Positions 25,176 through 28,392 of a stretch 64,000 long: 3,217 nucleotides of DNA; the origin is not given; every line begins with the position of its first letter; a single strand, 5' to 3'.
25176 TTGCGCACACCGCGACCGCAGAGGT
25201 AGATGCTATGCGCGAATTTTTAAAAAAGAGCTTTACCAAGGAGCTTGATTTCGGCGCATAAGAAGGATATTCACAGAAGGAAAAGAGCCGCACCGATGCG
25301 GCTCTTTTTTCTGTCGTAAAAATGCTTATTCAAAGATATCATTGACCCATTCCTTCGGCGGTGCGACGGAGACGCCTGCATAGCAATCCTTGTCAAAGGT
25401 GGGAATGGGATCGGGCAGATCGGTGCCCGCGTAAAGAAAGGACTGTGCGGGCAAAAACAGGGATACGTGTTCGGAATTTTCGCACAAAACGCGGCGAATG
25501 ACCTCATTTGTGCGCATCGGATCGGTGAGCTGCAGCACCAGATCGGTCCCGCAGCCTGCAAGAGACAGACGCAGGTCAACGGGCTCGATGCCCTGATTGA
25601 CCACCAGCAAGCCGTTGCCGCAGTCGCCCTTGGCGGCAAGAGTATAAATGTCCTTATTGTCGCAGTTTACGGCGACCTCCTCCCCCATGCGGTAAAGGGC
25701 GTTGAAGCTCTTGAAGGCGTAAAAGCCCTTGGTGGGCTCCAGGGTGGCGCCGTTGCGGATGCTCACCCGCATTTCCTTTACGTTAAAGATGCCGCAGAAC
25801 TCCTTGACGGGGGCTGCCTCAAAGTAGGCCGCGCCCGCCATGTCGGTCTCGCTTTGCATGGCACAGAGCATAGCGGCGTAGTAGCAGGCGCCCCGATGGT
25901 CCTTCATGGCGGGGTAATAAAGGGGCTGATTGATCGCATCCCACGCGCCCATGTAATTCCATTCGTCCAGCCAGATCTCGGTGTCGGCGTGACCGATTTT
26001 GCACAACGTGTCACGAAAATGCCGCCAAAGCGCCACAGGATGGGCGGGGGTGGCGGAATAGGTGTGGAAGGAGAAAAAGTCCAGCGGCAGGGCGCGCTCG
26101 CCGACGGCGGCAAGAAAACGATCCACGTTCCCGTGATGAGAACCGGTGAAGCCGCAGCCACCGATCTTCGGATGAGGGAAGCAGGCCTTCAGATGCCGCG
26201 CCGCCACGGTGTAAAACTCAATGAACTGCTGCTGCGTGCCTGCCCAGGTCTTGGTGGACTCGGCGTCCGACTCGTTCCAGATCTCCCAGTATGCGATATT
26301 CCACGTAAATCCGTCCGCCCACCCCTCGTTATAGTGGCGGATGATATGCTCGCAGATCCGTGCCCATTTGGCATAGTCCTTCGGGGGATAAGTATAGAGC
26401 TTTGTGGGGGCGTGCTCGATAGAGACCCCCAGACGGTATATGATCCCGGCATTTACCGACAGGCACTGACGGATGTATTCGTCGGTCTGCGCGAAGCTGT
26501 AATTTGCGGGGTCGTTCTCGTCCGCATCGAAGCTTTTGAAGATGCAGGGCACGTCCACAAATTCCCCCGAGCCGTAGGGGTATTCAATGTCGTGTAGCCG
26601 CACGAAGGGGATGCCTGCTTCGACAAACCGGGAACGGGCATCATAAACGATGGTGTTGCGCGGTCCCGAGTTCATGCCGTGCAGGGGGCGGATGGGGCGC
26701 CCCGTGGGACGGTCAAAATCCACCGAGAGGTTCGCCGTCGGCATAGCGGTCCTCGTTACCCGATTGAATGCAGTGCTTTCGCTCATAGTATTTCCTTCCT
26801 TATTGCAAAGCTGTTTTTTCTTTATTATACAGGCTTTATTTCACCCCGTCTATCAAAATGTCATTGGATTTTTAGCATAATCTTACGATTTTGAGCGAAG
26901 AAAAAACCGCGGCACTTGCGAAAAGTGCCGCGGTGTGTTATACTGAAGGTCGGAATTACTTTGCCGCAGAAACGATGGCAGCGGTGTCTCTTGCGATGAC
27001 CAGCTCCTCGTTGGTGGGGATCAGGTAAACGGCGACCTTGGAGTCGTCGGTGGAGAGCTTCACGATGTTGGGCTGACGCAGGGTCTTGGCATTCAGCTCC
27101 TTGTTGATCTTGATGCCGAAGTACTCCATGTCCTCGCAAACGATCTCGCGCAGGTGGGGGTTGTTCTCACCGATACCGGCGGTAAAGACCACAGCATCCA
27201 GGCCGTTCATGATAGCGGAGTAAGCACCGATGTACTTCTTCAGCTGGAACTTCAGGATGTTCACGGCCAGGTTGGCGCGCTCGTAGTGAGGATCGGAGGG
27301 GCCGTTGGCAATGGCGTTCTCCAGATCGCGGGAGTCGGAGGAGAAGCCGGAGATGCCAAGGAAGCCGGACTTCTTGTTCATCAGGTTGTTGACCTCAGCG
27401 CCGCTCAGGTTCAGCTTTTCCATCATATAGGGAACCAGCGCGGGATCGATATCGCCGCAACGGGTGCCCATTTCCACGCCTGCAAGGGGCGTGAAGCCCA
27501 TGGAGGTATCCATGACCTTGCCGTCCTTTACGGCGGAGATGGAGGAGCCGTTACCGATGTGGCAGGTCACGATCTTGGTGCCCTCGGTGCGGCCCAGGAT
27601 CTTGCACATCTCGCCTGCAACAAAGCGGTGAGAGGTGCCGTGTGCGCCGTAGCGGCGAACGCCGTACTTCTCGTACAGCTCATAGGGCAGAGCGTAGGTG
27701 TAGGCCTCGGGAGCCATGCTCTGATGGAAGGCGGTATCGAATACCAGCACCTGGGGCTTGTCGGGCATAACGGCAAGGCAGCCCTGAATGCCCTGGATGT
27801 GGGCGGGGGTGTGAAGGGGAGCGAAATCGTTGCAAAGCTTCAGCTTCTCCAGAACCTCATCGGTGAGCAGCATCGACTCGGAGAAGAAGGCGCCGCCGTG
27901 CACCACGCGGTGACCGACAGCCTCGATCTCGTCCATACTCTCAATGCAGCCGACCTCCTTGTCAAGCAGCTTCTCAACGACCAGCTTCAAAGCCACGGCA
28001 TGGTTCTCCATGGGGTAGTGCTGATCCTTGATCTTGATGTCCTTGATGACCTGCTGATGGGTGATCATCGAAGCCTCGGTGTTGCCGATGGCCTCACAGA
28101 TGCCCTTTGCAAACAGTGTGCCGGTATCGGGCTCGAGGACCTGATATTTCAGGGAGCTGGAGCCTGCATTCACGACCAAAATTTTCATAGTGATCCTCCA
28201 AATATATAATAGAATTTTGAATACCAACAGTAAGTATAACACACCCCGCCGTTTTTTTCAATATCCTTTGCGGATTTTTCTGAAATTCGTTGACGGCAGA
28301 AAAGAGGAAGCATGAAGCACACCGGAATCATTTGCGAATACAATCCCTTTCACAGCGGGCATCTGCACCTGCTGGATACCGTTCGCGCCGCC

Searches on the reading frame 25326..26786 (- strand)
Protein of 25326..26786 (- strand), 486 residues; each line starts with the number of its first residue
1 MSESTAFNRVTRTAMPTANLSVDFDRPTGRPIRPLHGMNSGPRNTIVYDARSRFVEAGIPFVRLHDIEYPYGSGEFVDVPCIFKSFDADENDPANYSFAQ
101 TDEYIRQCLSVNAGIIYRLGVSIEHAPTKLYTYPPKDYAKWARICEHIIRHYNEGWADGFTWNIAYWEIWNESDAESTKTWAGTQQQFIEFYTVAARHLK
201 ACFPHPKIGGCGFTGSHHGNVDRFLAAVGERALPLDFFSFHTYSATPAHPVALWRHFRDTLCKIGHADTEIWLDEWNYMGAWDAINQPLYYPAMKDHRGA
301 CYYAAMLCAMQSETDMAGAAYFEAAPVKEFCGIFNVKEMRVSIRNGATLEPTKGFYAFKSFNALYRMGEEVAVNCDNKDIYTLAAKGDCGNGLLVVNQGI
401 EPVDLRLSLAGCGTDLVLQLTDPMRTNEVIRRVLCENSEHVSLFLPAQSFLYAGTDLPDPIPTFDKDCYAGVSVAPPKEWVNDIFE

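Call 27: search_protein_families(library=pfam, proteins=[window:25326-26786:-], max_evalue=0.001)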
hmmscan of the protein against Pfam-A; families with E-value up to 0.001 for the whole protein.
window:25326-26786:- (486 aa): 1 family
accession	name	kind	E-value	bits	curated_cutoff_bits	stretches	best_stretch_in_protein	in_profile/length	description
PF01229.23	Glyco_hydro_39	-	2.7e-14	53.3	26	1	95-247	73-230/472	Glycosyl hydrolases family 39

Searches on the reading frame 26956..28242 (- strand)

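Call 27: search_protein_families(library=pfam, proteins=[window:26956-28242:-], max_evalue=0.001)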
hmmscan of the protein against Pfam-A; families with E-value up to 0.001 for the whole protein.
window:26956-28242:- (428 aa): 1 family
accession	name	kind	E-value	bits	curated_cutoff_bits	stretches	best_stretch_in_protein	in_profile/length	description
PF00871.23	Acetate_kinase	-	3.3e-142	474.2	22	1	20-418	1-392/392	Acetokinase family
